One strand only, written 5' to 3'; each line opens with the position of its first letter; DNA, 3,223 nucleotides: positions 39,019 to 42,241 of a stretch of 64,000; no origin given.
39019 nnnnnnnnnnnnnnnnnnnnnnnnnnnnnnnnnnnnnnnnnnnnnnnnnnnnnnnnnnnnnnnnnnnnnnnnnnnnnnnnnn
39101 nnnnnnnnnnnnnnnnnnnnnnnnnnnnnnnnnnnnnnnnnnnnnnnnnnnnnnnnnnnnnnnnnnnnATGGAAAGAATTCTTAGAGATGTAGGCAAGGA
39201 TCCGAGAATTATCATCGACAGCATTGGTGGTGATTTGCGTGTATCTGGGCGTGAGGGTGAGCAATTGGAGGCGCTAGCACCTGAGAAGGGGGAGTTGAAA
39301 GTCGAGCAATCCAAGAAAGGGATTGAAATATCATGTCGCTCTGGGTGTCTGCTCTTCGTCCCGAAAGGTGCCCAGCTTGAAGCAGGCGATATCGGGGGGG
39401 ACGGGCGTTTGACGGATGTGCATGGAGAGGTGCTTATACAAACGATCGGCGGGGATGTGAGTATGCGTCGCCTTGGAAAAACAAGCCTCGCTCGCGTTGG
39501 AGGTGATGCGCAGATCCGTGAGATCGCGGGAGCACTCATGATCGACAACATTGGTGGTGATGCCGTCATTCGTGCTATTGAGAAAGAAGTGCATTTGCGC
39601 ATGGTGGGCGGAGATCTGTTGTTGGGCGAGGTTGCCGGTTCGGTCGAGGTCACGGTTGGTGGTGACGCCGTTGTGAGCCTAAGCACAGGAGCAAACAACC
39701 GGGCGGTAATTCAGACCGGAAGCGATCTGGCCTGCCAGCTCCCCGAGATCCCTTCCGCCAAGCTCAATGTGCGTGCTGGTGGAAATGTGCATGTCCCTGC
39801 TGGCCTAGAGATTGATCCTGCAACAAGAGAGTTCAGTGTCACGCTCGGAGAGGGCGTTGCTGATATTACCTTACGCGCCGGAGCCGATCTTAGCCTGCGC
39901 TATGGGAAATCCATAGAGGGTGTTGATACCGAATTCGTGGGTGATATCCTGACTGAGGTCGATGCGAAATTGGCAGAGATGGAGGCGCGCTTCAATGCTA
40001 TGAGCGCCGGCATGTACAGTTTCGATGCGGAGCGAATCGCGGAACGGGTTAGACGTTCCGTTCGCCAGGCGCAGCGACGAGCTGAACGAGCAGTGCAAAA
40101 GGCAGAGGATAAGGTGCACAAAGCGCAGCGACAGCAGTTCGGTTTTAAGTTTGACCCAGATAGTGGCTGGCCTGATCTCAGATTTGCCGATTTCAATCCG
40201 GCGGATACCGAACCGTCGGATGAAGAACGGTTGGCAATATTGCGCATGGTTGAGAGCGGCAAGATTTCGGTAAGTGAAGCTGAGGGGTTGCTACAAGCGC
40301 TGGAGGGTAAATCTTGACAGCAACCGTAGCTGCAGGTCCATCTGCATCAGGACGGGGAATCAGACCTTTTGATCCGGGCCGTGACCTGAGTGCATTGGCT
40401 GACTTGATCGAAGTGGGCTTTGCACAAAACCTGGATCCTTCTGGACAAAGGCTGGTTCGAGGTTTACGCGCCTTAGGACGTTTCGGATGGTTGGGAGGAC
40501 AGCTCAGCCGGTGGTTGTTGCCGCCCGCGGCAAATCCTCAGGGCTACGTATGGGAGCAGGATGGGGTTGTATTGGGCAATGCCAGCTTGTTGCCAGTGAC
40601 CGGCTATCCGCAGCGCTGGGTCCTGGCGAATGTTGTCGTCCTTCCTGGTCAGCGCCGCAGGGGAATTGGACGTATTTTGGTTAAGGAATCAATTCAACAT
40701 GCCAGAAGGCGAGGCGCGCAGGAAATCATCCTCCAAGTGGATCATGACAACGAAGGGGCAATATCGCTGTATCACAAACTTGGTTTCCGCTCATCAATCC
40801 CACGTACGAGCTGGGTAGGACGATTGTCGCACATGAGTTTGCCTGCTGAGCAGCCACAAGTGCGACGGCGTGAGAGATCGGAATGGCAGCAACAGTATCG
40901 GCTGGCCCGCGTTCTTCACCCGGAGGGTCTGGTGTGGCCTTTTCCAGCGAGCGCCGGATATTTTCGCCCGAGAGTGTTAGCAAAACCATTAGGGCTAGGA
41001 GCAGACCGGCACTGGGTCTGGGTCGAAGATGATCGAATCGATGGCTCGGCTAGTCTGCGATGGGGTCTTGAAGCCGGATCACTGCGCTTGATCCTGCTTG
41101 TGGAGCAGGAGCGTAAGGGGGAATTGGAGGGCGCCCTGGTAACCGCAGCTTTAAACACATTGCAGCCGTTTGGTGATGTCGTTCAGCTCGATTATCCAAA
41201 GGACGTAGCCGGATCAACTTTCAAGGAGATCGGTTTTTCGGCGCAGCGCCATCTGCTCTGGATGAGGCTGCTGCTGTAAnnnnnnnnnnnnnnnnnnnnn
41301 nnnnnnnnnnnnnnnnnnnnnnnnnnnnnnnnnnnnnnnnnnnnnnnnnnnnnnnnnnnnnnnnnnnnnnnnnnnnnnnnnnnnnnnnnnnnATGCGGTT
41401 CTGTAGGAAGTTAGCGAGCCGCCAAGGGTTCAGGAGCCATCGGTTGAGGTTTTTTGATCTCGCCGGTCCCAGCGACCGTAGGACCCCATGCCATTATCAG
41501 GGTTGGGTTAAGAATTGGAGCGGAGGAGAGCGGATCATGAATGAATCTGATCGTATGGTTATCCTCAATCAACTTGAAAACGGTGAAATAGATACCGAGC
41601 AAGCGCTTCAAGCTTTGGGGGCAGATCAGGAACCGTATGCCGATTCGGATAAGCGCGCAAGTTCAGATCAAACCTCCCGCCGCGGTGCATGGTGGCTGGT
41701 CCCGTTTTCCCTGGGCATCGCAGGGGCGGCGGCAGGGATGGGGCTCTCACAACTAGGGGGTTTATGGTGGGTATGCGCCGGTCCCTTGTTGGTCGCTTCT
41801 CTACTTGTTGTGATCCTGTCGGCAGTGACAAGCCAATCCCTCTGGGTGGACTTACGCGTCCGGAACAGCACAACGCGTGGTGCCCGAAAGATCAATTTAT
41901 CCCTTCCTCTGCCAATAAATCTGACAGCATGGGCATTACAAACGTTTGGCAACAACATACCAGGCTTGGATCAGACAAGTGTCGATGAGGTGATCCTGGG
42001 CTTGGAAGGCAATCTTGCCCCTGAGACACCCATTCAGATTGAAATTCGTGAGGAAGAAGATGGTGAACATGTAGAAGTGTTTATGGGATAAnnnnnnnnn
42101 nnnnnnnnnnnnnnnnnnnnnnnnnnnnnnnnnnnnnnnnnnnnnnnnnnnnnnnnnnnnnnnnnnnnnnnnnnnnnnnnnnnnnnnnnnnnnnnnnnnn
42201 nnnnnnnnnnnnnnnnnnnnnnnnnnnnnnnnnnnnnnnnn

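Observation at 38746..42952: Lia/Yvl-like envelope-stress operon variant: DUF2089 regulator, GGD beta-helix (YvlB/LiaX-like), GNAT, two paralogous small proteins and a DUF360 holin-like protein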

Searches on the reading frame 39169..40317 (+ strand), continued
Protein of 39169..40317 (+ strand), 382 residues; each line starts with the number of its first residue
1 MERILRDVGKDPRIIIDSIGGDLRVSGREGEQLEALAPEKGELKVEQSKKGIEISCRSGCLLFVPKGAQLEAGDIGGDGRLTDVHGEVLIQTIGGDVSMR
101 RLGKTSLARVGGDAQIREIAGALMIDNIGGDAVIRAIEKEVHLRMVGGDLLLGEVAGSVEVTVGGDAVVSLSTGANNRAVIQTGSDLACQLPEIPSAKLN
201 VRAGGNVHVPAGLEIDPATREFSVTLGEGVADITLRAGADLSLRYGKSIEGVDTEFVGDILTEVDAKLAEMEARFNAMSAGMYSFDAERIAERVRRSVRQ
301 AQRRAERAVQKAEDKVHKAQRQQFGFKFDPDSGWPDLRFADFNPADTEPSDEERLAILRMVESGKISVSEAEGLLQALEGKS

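Call 29: predict_structure(alignment_id=A1)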
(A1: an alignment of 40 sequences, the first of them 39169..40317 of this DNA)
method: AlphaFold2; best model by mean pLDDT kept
length: 382 residues; sequences in the alignment: 40
mean_pLDDT: 80.3   pTM: 0.62
mean pLDDT of the five models: 80.3, 79.6, 79.5, 79.1, 78.1
residues with pLDDT >= 90: 196; 70-90: 87; 50-70: 43; < 50: 56
segments of 3 or more residues with pLDDT < 50: 249-263, 277-286, 322-346
pLDDT, mean of each block of 10 residues (from residue 1): 92 95 95 93 91 94 97 96 96 97 97 96 97 95 97 93 96 87 95 88 89 73 88 94 72 44 50 50 46 65 70 61 38 31 44 85 88 83 51
secondary structure, 60 per line:
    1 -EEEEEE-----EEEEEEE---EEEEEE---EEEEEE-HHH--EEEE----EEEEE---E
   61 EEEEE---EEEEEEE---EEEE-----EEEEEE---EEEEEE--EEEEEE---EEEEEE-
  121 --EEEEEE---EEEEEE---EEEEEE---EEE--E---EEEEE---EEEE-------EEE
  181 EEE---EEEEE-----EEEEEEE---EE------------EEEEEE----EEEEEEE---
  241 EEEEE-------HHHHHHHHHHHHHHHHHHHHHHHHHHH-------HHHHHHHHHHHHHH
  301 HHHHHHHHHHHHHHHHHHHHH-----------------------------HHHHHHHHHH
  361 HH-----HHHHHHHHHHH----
elements in order: E2-7 E13-19 E23-28 E32-37 E44-47 E52-56 E60-65 E69-75 E79-82 E88-93 E97-102 E105-110 E114-119 E123-128 E132-137 E141-146 E150-152 E159-163 E167-170 E178-183 E187-191 E197-203 E221-226 E231-237 E241-245 H253-279 H287-321 H351-362 H368-378

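Call 34: fold_search(model_id=the predicted structure, library=pdb)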
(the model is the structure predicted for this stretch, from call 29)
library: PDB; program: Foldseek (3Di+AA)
matches with E <= 10: 47; with E <= 0.001: 1
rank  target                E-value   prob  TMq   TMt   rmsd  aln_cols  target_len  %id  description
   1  4qrk                  1.1e-07  1.00  0.17  0.25  11.2       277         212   13  Crystal structure of a putative cell adhesion protein (CLOSPO_03726) from Clostridium sporogenes ATCC 15579 at 1.95 A re (released 2014-07-23)
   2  4ygu_C                3.5e-03  0.98  0.20  0.36  10.8       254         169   13  Crystal structure of a putative adhesin (BACEGG_01763) from Bacteroides eggerthii DSM 20697 at 2.20 A resolution (released 2015-03-11)
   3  3pet_A                5.2e-03  0.99  0.29  0.45   8.1       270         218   11  Crystal structure of a putative adhesin (BF0245) from Bacteroides fragilis NCTC 9343 at 2.07 A resolution (released 2011-02-09)
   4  3ljy_B                5.2e-03  0.98  0.24  0.34  11.5       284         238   11  Crystal structure of putative adhesin (YP_001304413.1) from Parabacteroides distasonis ATCC 8503 at 2.41 A resolution (released 2010-03-02)
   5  4opw_B                5.2e-03  0.96  0.26  0.37  10.1       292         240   11  Crystal structure of a putative adhesin (PARMER_02777) from Parabacteroides merdae ATCC 43184 at 1.75 A resolution (released 2014-04-02)
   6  3lyc_P                5.7e-03  0.97  0.23  0.33  11.9       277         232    8  Crystal structure of Putative pectinase (YP_001304412.1) from Parabacteroides distasonis ATCC 8503 at 2.30 A resolutio (released 2010-03-16)
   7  3lyc_A                6.3e-03  1.00  0.32  0.46   8.5       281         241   10  Crystal structure of Putative pectinase (YP_001304412.1) from Parabacteroides distasonis ATCC 8503 at 2.30 A resolutio (released 2010-03-16)
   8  3lyc_D                6.6e-03  0.97  0.28  0.38   9.4       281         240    8  Crystal structure of Putative pectinase (YP_001304412.1) from Parabacteroides distasonis ATCC 8503 at 2.30 A resolutio (released 2010-03-16)
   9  4opw_A                7.3e-03  0.92  0.25  0.35  10.3       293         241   11  Crystal structure of a putative adhesin (PARMER_02777) from Parabacteroides merdae ATCC 43184 at 1.75 A resolution (released 2014-04-02)
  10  3lyc_L                9.8e-03  0.99  0.30  0.43   8.8       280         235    8  Crystal structure of Putative pectinase (YP_001304412.1) from Parabacteroides distasonis ATCC 8503 at 2.30 A resolutio (released 2010-03-16)
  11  3lyc_N                1.1e-02  0.98  0.29  0.41   8.8       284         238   10  Crystal structure of Putative pectinase (YP_001304412.1) from Parabacteroides distasonis ATCC 8503 at 2.30 A resolutio (released 2010-03-16)
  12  3lyc_J                1.4e-02  0.99  0.31  0.45   8.4       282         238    9  Crystal structure of Putative pectinase (YP_001304412.1) from Parabacteroides distasonis ATCC 8503 at 2.30 A resolutio (released 2010-03-16)
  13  3ljy_A                1.8e-02  0.87  0.24  0.33  11.4       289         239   11  Crystal structure of putative adhesin (YP_001304413.1) from Parabacteroides distasonis ATCC 8503 at 2.41 A resolution (released 2010-03-02)
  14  4ygu_D                2.3e-02  0.85  0.19  0.34  11.6       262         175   12  Crystal structure of a putative adhesin (BACEGG_01763) from Bacteroides eggerthii DSM 20697 at 2.20 A resolution (released 2015-03-11)
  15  4ygu_A                2.5e-02  0.97  0.24  0.43   7.4       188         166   15  Crystal structure of a putative adhesin (BACEGG_01763) from Bacteroides eggerthii DSM 20697 at 2.20 A resolution (released 2015-03-11)
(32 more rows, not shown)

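Call 85: search_protein_families(library=padloc, proteins=[window:39169-40317:+], max_evalue=0.01)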
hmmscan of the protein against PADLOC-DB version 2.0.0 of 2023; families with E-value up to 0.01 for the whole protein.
window:39169-40317:+ (382 aa): 0 families

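Call 86: search_protein_families(library=phrogs, proteins=[window:39169-40317:+], max_evalue=0.01)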
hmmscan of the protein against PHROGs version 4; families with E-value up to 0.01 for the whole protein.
window:39169-40317:+ (382 aa): 1 family
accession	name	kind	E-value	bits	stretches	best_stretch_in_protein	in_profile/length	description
phrog_3288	-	transcription regulation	0.0014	18.4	1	279-323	401-445/531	transcriptional regulator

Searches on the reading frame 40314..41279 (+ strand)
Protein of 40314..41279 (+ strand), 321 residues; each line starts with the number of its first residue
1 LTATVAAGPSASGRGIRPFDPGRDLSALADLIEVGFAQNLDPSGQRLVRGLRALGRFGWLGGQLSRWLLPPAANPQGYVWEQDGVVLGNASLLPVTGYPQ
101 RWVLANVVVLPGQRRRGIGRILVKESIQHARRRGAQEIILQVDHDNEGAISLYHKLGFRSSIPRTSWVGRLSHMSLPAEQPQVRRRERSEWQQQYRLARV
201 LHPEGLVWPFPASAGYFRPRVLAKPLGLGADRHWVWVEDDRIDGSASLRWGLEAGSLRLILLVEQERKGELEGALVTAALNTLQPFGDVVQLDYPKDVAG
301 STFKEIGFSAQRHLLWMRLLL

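Call 3: search_protein_families(library=pfam, proteins=[window:40314-41279:+], max_evalue=0.1)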
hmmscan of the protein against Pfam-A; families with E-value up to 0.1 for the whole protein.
window:40314-41279:+ (321 aa): 8 families
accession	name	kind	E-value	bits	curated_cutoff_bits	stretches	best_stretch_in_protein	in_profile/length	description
PF00583.31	Acetyltransf_1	-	7.5e-21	75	20.7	1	72-158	27-116/116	Acetyltransferase (GNAT) family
PF13508.13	Acetyltransf_7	-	9.9e-13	48.7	27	1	77-159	5-83/84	Acetyltransferase (GNAT) domain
PF08445.16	FR47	-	3.5e-10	40.2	22.1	1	104-167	24-85/86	FR47-like protein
PF13673.13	Acetyltransf_10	-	8.8e-08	32.6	23.6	1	83-162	39-111/128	Acetyltransferase (GNAT) domain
PF24553.2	Rv0428c_C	-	8.8e-06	26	27.2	1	100-160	157-217/224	Probable histone acetyltransferase Rv0428c C-terminal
PF13302.13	Acetyltransf_3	-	0.00015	22.9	25.4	1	77-159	53-138/138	Acetyltransferase (GNAT) domain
PF13527.13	Acetyltransf_9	-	0.0021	18.5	25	1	78-158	44-124/127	Acetyltransferase (GNAT) domain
PF14542.12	Acetyltransf_CG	-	0.0045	17.5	30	1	100-136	23-59/80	GCN5-related N-acetyl-transferase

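Call 4: search_protein_families(library=ncbifam, proteins=[window:40314-41279:+], max_evalue=0.1)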
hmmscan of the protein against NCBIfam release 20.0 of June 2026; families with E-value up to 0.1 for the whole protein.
window:40314-41279:+ (321 aa): 31 families (the best 25 are shown)
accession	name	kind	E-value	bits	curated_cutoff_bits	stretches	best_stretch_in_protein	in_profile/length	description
TIGR01575.1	rimI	equivalog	2.7e-11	43.7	86.4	1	104-161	58-115/132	ribosomal protein S18-alanine N-acetyltransferase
TIGR03448.1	mycothiol_MshD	equivalog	6.5e-11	42.1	163.1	1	107-160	234-287/294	mycothiol synthase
NF000487.1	stat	exception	8.7e-10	38.4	420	1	83-159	87-162/189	streptothricin N-acetyltransferase STAT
NF049894.1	CG3035_N_ac_Glu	equivalog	1e-09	38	280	1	101-160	231-291/300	N-acetylglutamate synthase, CG3035 family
TIGR03103.1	trio_acet_GNAT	equivalog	4.7e-09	35.3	569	1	104-160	161-214/547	N-acetylglutaminylglutamine synthetase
NF002959.0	PRK03624.1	equivalog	2.7e-08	33.6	124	1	104-161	75-132/147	GNAT family acetyltransferase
NF033083.0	AAC_3_I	equivalog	3.8e-08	33.6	200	1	109-161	85-137/145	AAC(3)-I family aminoglycoside N-acetyltransferase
NF007025.1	PRK09491.1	equivalog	1.4e-07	31.6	173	1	104-160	65-121/145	ribosomal protein S18-alanine N-acetyltransferase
NF007853.0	PRK10562.1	equivalog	2.6e-06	27.7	125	1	73-159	46-121/146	N-acetyltransferase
NF053587.1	SpmdActasePaiA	equivalog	1.6e-05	24.7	250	1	114-163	103-152/172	spermidine/spermine N(1)-acetyltransferase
NF041716.1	HxA_phane_GNAT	equivalog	1.7e-05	24.7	250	1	90-160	68-142/152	cyclophane-containing RiPP N-acetyltransferase HaaN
NF040503.1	resist_ArsN1a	equivalog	2.7e-05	23.9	170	1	106-160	81-135/159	arsinothricin resistance N-acetyltransferase ArsN1 family A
NF043067.1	AAC_6p_group_E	equivalog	0.00024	21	140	1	106-159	75-128/140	aminoglycoside 6'-N-acetyltransferase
NF040504.1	resist_ArsN1b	equivalog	0.00026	20.9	210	1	103-160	78-135/159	arsinothricin resistance N-acetyltransferase ArsN1 family B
NF033078.2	AAC_6p_Ia_fam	equivalog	0.00026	20.9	265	1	87-146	63-120/181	AAC(6')-Ia family aminoglycoside 6'-N-acetyltransferase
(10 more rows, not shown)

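Call 51: search_solved_structures(query=window:40314-41279:+, max_evalue=0.01)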
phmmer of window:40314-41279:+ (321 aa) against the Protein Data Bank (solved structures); distinct sequences matched with E-value up to 0.01: 41.
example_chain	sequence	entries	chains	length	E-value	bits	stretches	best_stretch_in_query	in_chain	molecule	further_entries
7ypu_A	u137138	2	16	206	3e-07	33.1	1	87-159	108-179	Acetyltransferase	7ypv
7l1k_A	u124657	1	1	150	7.1e-07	31.9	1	100-158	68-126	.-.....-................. 30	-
4h89_A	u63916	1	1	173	8e-07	31.7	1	65-160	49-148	GCN5-related N-acetyltransferase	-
2cnm_A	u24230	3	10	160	1.4e-06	30.9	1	103-166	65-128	MODIFICATION OF 30S RIBOSOMAL SUBUNIT PROTEIN S18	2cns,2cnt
5isv_A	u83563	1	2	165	1.5e-06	30.8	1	103-166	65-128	Ribosomal-protein-alanine acetyltransferase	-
3dr6_A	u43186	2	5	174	3.3e-06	29.7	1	79-161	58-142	yncA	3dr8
7wx5_A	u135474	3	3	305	3.3e-06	29.7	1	99-161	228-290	N-acetyltransferase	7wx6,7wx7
5c82_A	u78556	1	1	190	4.8e-06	29.2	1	83-159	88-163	Nourseothricin acetyltransferase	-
2ge3_A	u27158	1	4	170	0.0001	24.8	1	107-159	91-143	probable acetyltransferase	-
9mto_A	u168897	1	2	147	0.00013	24.4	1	74-157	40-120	[Ribosomal protein bS18]-alanine N-acetyltransferase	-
4mbu_A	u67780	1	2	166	0.00014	24.4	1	77-161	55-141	Similar to N-acetyltransferase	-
4zbg_A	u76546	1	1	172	0.0002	23.8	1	77-160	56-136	Acetyltransferase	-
1yvk_A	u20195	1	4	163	0.00022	23.7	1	97-160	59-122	hypothetical protein BSU33890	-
4j3g_A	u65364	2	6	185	0.00028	23.4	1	79-160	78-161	GCN5-related N-acetyltransferase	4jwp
6bvc_A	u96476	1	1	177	0.00031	23.2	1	81-162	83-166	Aminoglycoside-(3)-N-acetyltransferase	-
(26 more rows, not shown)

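Call 85: search_protein_families(library=padloc, proteins=[window:40314-41279:+], max_evalue=0.01)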
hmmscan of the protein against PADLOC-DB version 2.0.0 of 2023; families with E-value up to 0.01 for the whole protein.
window:40314-41279:+ (321 aa): 0 families

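Call 86: search_protein_families(library=phrogs, proteins=[window:40314-41279:+], max_evalue=0.01)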
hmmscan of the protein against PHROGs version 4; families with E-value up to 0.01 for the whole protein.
window:40314-41279:+ (321 aa): 5 families
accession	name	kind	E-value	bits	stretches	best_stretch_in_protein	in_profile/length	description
phrog_1249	-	other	8.2e-12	46.2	1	68-159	50-147/180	acetyltransferase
phrog_3810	-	other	1.3e-11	45.8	1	102-160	86-144/155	acetyltransferase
phrog_8663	-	unknown function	9.7e-08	32.3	1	78-168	198-285/314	-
phrog_7861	-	other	0.00026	21.7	0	106-160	58-109/159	acetyltransferase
phrog_21214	-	other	0.0036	18.4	1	76-159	54-123/129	acetyltransferase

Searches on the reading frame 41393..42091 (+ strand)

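Call 3: search_protein_families(library=pfam, proteins=[window:41393-42091:+], max_evalue=0.1)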
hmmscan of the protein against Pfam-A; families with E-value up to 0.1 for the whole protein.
window:41393-42091:+ (232 aa): 1 family
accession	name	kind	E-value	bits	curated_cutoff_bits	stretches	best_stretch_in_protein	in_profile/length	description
PF22746.1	SHOCT-like_DUF2089-C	-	0.0046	17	27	1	53-73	2-22/32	SHOCT-like domain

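Call 4: search_protein_families(library=ncbifam, proteins=[window:41393-42091:+], max_evalue=0.1)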
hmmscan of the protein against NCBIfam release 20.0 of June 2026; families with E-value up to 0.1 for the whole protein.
window:41393-42091:+ (232 aa): 0 families
